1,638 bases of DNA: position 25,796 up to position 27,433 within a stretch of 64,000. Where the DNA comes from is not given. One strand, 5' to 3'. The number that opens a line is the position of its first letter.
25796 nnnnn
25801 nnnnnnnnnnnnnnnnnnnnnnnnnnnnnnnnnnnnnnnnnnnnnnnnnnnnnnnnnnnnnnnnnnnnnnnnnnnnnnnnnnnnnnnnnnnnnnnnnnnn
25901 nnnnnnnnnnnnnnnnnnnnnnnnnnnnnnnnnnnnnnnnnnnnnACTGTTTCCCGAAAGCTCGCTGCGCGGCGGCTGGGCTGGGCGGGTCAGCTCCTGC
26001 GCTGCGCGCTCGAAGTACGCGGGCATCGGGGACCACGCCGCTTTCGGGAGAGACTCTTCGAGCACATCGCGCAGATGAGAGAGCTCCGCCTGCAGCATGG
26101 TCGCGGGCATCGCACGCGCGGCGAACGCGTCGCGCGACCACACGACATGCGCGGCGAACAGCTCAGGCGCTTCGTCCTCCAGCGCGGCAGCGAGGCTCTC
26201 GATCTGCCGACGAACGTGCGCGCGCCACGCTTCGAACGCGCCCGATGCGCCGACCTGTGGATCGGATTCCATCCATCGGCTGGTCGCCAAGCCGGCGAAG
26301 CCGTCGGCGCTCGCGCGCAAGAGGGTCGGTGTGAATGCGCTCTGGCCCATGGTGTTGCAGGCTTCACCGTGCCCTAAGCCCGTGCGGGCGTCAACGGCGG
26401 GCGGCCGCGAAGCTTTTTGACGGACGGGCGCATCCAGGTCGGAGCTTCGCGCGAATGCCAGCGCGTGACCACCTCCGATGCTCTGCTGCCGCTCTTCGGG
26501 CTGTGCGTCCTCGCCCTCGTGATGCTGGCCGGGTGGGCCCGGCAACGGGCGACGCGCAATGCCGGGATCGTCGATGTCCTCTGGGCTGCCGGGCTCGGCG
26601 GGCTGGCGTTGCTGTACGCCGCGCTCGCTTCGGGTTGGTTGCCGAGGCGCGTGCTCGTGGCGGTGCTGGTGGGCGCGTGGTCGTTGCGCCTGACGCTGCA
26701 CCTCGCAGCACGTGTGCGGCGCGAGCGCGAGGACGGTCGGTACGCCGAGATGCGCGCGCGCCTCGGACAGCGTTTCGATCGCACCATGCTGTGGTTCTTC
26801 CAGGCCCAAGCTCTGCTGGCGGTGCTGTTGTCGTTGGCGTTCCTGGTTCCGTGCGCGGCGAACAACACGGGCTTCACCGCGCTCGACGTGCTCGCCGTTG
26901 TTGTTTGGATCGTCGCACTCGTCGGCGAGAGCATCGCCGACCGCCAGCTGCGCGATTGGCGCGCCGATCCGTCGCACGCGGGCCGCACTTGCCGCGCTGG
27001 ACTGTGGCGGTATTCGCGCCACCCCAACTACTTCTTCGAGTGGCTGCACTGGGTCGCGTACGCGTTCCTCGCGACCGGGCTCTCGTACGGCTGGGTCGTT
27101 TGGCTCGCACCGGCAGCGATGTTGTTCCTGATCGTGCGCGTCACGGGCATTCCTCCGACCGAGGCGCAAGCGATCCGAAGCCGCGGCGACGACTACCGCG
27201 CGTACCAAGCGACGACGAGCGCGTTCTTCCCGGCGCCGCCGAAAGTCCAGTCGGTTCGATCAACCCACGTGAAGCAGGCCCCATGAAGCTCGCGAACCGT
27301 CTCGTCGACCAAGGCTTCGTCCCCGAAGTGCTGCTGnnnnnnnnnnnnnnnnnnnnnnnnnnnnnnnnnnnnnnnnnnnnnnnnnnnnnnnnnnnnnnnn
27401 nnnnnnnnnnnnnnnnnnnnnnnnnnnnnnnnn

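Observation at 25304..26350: Orphan CarH-like B12 photoreceptor module inserted between the anti-sigma gene and the lipid operon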

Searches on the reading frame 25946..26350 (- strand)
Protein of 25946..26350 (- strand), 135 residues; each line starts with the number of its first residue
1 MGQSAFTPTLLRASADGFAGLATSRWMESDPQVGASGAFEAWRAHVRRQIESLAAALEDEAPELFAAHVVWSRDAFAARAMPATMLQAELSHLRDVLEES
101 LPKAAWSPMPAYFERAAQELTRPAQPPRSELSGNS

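Call 19: search_solved_structures(query=A2, max_evalue=10, show_alignments=4)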
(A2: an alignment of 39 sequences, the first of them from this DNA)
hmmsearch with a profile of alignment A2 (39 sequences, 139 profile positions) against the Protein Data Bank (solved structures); distinct sequences matched with E-value up to 10: 71 (the best 60 are shown).
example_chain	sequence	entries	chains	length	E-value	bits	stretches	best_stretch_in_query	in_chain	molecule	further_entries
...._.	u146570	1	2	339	6.7e-11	45.7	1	11-103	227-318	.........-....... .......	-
8j2x_A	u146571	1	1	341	1e-10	45.2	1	11-103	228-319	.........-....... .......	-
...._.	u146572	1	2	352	2.6e-08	37.3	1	8-100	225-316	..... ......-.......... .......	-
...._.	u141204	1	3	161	6.3e-06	29.6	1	37-119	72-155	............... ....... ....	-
9wg7_P2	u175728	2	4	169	1.2e-05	28.7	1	7-107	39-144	Allophycocyanin, beta subunit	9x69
9v7j_s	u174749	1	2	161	6e-05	26.5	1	37-119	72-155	Phycobilisome core component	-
6fzo_A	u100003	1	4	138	0.0017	21.8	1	77-123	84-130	Smurfp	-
6fzn_A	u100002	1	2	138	0.002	21.5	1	77-123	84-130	smURFP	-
7uqa_A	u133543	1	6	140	0.0023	21.3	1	77-119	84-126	small Ultra-Red Fluorescent Protein (smURFP)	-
4rmp_B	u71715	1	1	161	0.0033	20.8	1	8-118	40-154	Allophycocyanin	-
7vea_aR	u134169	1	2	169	0.0036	20.7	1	7-108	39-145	Phycobilisome core component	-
1b33_B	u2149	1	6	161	0.0041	20.5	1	8-118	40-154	ALLOPHYCOCYANIN, BETA CHAIN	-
8uhe_I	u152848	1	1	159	0.0043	20.4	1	10-118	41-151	ApcD2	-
5cwk_A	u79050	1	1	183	0.005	20.2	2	86-135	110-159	Designed helical repeat protein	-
6yx7_BBB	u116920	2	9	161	0.0058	20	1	8-118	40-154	Allophycocyanin beta | BETA SUBUNIT OF CYANOBACTERIAL ALLOPHYCOCYANIN PROTEIN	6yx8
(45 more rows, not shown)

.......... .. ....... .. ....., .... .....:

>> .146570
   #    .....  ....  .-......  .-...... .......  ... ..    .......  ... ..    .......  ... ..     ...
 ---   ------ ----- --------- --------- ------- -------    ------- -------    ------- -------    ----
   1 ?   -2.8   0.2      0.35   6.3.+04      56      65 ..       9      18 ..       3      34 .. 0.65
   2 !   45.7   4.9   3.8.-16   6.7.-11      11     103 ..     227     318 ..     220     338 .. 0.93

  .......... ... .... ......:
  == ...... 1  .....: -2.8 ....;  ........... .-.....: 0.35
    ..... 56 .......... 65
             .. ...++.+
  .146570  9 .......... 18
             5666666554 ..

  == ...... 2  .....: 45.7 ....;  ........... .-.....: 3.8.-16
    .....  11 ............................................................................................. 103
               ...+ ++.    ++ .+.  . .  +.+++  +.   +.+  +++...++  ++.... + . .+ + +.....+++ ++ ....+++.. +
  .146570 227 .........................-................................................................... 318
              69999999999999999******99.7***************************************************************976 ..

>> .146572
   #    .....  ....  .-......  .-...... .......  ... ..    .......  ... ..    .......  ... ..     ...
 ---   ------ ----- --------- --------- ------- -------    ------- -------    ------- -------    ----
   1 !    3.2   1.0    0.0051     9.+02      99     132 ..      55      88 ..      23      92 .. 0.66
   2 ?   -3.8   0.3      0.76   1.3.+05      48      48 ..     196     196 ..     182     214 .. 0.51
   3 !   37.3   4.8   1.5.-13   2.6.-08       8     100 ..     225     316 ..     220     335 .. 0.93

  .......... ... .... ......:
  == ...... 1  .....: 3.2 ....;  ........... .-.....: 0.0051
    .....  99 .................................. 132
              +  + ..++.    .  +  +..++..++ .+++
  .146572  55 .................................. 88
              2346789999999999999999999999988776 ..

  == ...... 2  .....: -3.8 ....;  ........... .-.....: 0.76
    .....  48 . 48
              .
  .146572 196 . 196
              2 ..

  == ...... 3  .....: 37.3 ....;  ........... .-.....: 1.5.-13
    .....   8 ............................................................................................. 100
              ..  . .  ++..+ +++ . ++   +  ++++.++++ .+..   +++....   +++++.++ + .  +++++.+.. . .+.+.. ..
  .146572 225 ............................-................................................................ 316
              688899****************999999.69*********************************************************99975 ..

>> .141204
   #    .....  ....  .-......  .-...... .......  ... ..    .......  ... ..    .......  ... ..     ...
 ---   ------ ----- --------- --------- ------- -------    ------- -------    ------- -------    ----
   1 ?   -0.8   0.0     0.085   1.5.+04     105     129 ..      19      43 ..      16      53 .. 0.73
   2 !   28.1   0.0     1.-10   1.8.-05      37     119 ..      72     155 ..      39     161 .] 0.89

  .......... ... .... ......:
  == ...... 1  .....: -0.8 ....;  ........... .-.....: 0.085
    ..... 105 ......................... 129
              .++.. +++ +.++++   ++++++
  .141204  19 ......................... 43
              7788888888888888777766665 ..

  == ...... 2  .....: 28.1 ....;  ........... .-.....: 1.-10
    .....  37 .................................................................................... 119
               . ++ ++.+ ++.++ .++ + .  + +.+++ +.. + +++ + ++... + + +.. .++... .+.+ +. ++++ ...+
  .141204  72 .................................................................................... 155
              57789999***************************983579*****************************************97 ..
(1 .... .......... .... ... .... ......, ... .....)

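Call 20: search_protein_families(library=pfam, alignment_id=A2, max_evalue=1)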
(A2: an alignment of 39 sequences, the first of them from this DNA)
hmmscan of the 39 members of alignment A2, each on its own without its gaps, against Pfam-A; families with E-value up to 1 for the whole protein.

A. member 1, seq(135 aa): 0 families

B. families by the number of members that match (of 39 scanned): 20 families
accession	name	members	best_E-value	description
PF00502.25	Phycobilisome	12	1.8e-08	Phycobilisome protein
PF20271.3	CATASP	2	0.016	CATRA-Associated Small Protein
PF11896.14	GlgE_dom_N_S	1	0.00028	Alpha-1,4-glucan:maltose-1-phosphate maltosyltransferase, domain N/S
PF11452.13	DUF3000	1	0.0044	Protein of unknown function (DUF3000)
PF09277.16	Erythro-docking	1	0.0074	Erythronolide synthase, docking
PF01547.30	SBP_bac_1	1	0.019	Bacterial extracellular solute-binding protein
PF17754.6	TetR_C_14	1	0.028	MftR C-terminal domain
PF12324.14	HTH_15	1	0.038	Helix-turn-helix domain of alkylmercury lyase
PF05082.18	Rop-like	1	0.051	Rop-like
PF02861.25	Clp_N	1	0.072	Clp amino terminal domain, pathogenicity island component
PF14988.11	DUF4515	1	0.096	Domain of unknown function (DUF4515)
PF20490.3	SCGB3A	1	0.1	Secretoglobin 3A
PF17910.6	FeoB_Cyto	1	0.11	FeoB cytosolic helical domain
PF24930.1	DUF7750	1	0.14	Domain of unknown function (DUF7750)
PF00748.24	Calpain_inhib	1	0.14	Calpain inhibitor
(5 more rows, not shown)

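Call 37: predict_structure(alignment_id=A2)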
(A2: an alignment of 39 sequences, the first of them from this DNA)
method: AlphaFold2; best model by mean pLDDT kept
length: 135 residues; sequences in the alignment: 39
mean_pLDDT: 93.7   pTM: 0.86
mean pLDDT of the five models: 93.7, 93.2, 93.2, 92.1, 91.1
residues with pLDDT >= 90: 110; 70-90: 20; 50-70: 5; < 50: 0
segments of 3 or more residues with pLDDT < 50: none
pLDDT, mean of each block of 10 residues (from residue 1): 84 98 97 88 98 98 98 95 96 98 97 98 85 69
secondary structure, 60 per line:
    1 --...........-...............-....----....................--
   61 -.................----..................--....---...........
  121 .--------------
elements in order: H3-13 H15-29 H31-34 H39-58 H62-78 H83-100 H103-106 H110-121

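Call 45: fold_search(model_id=the predicted structure, library=pdb)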
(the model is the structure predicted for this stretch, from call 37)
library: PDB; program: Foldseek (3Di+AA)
matches with E <= 10: 824; with E <= 0.001: 0
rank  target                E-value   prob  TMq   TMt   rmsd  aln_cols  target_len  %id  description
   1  9i1r_I                1.4e-03  1.00  0.77  0.66   2.3       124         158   13  Structure of the bicylindrical allophycocyanin core expressed during far-red light photoacclimation (FaRLiP) (released 2025-07-02)
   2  9i1r_C                1.5e-03  1.00  0.75  0.59   8.6       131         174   12  Structure of the bicylindrical allophycocyanin core expressed during far-red light photoacclimation (FaRLiP) (released 2025-07-02)
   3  6fzn_B                8.5e-03  1.00  0.73  0.75   2.9       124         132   14  SMURFP-Y56R mutant in complex with biliverdin (released 2018-10-17)
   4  7uqa_C                8.5e-03  1.00  0.74  0.74   2.9       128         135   16  Crystal structure of the small Ultra-Red Fluorescent Protein (smURFP) (released 2023-07-19)
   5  8j2x                  9.4e-03  1.00  0.67  0.29   2.8       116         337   20  Saccharothrix syringae photocobilins protein, light state (released 2024-04-10)
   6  8or7_A                9.9e-03  1.00  0.76  0.66   2.3       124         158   11  Structure of a far-red induced allophycocyanin from Chroococcidiopsis thermalis sp. PCC 7203 (released 2024-03-20)
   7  7uqa_F                1.0e-02  1.00  0.74  0.76   3.1       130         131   15  Crystal structure of the small Ultra-Red Fluorescent Protein (smURFP) (released 2023-07-19)
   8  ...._B                1.1e-02  1.00  0.67  0.30   3.0       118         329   19  Saccharothrix syringae photocobilins protein, dark state (released 2024-04-10)
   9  9wg7_S2               1.2e-02  1.00  0.75  0.63   2.6       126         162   16  The structure of phycobilisome with a bicylindrical core from the cyanobacterium Synechococcus elongatus PCC 7942 (released 2026-04-01)
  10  7vea_aM               1.3e-02  1.00  0.69  0.11   3.1       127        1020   21  Pentacylindrical allophycocyanin core from Thermosynechococcus vulcanus (released 2022-06-22)
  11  4po5_A                1.4e-02  1.00  0.79  0.67   2.2       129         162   11  Crystal structure of allophycocyanin B from Synechocystis PCC 6803 (released 2014-10-29)
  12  7uqa_A                1.5e-02  1.00  0.75  0.75   2.9       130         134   16  Crystal structure of the small Ultra-Red Fluorescent Protein (smURFP) (released 2023-07-19)
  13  9i1r_A                1.6e-02  1.00  0.74  0.64   2.6       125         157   13  Structure of the bicylindrical allophycocyanin core expressed during far-red light photoacclimation (FaRLiP) (released 2025-07-02)
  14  5b13_G                1.6e-02  1.00  0.67  0.53   3.7       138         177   14  Crystal structure of phycoerythrin (released 2016-10-05)
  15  7f86_A                1.6e-02  1.00  0.68  0.58   3.5       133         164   15  Crystal structure of Phycoerythrin from Halomicronema Sp. R31DM (released 2022-04-13)
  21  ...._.                2.7e-02  1.00  0.67  0.30   3.0       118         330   19  Saccharothrix syringae photocobilins protein, dark state (released 2024-04-10)
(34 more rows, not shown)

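Call 79: search_protein_representatives(alignment_id=A2)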
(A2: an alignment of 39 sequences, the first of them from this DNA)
Query: 39 sequences, 139 profile positions. Proteins with E-value up to 0.001 (for the whole library): 2601; up to 1e-10: 1547; up to 1e-30: 74. The best 150 are listed.
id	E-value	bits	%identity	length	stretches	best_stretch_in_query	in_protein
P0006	9.7e-44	165.1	-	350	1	2-137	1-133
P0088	2.0e-43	164.1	-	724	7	6-132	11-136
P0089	4.7e-41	156.5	-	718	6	7-129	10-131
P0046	3.8e-40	153.5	-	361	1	5-138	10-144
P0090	1.3e-39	151.8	-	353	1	2-138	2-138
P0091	4.0e-39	150.2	-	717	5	9-118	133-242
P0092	7.7e-39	149.3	-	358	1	1-135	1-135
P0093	4.1e-38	146.9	-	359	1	1-133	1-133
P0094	4.8e-38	146.7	-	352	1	1-126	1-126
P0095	1.7e-37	145.0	-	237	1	2-138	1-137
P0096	1.9e-37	144.8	-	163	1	1-121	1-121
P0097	2.3e-37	144.5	-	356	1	1-137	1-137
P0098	3.3e-37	144.0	-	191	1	3-139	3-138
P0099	5.2e-37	143.4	-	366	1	2-135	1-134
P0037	2.7e-36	141.0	-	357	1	1-134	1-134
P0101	6.5e-36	139.8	-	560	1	1-131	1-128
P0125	4.3e-33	130.6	-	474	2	9-138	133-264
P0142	1.8e-31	125.4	-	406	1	3-138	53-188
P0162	2.5e-30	121.7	-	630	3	12-137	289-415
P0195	1.3e-28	116.2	-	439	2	3-138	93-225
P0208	3.5e-28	114.7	-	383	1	3-138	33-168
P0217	7.0e-28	113.8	-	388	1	3-137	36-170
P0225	1.5e-27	112.7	-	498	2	4-138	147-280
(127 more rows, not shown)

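Call 87: search_protein_families(library=pfam, proteins=[P0101, P0162, P0225, P0125, P0195, P0142, P0088, P0217, P0208], max_evalue=0.001)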
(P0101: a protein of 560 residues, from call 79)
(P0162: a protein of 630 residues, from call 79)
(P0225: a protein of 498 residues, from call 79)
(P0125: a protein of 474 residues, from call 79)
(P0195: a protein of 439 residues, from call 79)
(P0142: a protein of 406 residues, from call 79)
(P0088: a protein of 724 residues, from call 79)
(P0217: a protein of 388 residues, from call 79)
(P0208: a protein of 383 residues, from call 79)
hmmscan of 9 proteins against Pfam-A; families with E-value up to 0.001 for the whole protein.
P0101 (560 aa): 3 families
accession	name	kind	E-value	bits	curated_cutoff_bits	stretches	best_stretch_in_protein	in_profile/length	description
PF00990.26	GGDEF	-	1.1e-48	165.5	23.8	1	389-550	1-161/161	Diguanylate cyclase, GGDEF domain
PF02310.24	B12-binding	-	4.8e-19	68.8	32.1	1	227-339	2-120/121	B12 binding domain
PF02607.22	B12-binding_2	-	1.1e-13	51.6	23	1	143-214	4-73/74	B12 binding domain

P0162 (630 aa): 2 families
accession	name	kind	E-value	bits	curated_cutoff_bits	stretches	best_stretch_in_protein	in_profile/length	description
PF02310.24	B12-binding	-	1e-22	80.6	32.1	1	508-622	2-120/121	B12 binding domain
PF02607.22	B12-binding_2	-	1.2e-16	61.1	23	1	423-495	2-73/74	B12 binding domain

P0225 (498 aa): 2 families
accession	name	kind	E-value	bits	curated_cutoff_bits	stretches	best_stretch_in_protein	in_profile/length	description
PF02310.24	B12-binding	-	1.3e-19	70.6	32.1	1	372-485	2-116/121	B12 binding domain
PF02607.22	B12-binding_2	-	9.2e-17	61.4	23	1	287-359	2-73/74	B12 binding domain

P0125 (474 aa): 2 families
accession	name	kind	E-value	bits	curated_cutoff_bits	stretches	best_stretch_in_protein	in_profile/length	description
PF02310.24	B12-binding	-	1.8e-19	70.2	32.1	1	356-465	3-119/121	B12 binding domain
PF02607.22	B12-binding_2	-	7.9e-18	64.9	23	1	273-343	4-73/74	B12 binding domain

P0195 (439 aa): 2 families
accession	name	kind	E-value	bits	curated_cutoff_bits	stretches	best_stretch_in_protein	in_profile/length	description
PF02310.24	B12-binding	-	4.5e-23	81.8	32.1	1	318-430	3-119/121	B12 binding domain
PF02607.22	B12-binding_2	-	2e-18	66.8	23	1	233-304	3-73/74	B12 binding domain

P0142 (406 aa): 2 families
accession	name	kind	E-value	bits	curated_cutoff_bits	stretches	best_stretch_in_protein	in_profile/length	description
PF02310.24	B12-binding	-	7.4e-15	55.3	32.1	1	281-392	3-120/121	B12 binding domain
PF02607.22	B12-binding_2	-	8.6e-12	45.5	23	1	198-267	5-73/74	B12 binding domain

P0088 (724 aa): 1 family
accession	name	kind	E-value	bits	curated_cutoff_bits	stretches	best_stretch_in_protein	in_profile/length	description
PF00502.25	Phycobilisome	-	0.00029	21.3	22.2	0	9-121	30-148/155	Phycobilisome protein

P0217 (388 aa): 2 families
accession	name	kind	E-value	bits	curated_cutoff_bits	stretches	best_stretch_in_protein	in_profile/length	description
PF02310.24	B12-binding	-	1.5e-24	86.6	32.1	1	264-374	3-119/121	B12 binding domain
PF02607.22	B12-binding_2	-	1.6e-14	54.3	23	1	180-250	4-73/74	B12 binding domain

P0208 (383 aa): 2 families
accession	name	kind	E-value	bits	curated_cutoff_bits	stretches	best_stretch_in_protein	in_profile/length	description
PF02310.24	B12-binding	-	3e-18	66.2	32.1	1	260-375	2-118/121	B12 binding domain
PF02607.22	B12-binding_2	-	2e-09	37.9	23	1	175-246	2-72/74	B12 binding domain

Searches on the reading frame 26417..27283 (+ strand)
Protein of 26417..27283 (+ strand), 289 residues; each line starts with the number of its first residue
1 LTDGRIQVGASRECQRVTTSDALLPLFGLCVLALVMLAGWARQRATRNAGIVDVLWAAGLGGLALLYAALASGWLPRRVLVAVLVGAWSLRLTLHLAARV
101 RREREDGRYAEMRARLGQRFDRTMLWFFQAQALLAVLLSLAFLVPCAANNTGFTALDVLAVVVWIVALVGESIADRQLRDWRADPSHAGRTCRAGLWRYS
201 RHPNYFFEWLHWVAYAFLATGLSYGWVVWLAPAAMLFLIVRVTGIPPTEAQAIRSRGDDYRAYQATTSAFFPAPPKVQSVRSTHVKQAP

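Call 4: search_protein_families(library=pfam, proteins=[window:26417-27283:+], max_evalue=0.01)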
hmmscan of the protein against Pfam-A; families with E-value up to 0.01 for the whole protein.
window:26417-27283:+ (289 aa): 3 families
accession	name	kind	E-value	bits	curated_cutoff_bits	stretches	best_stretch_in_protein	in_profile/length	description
PF06966.17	DUF1295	-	8.6e-66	222.2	20.4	1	40-267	2-235/235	Protein of unknown function (DUF1295)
PF02544.21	Steroid_dh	-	4e-10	40.3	22.6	1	156-222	41-107/150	3-oxo-5-alpha-steroid 4-dehydrogenase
PF04140.19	ICMT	-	6.2e-05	23.8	24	1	189-243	33-87/95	Isoprenylcysteine carboxyl methyltransferase (ICMT) family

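Call 73: search_protein_families(library=ncbifam, proteins=[window:26417-27283:+], max_evalue=0.00001)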
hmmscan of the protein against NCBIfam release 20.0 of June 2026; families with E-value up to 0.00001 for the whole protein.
window:26417-27283:+ (289 aa): 1 family
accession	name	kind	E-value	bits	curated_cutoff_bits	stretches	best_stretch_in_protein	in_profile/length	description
NF040696.1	isopcys_mtase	equivalog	1e-06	28.8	160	1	88-272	7-188/190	protein-S-isoprenylcysteine O-methyltransferase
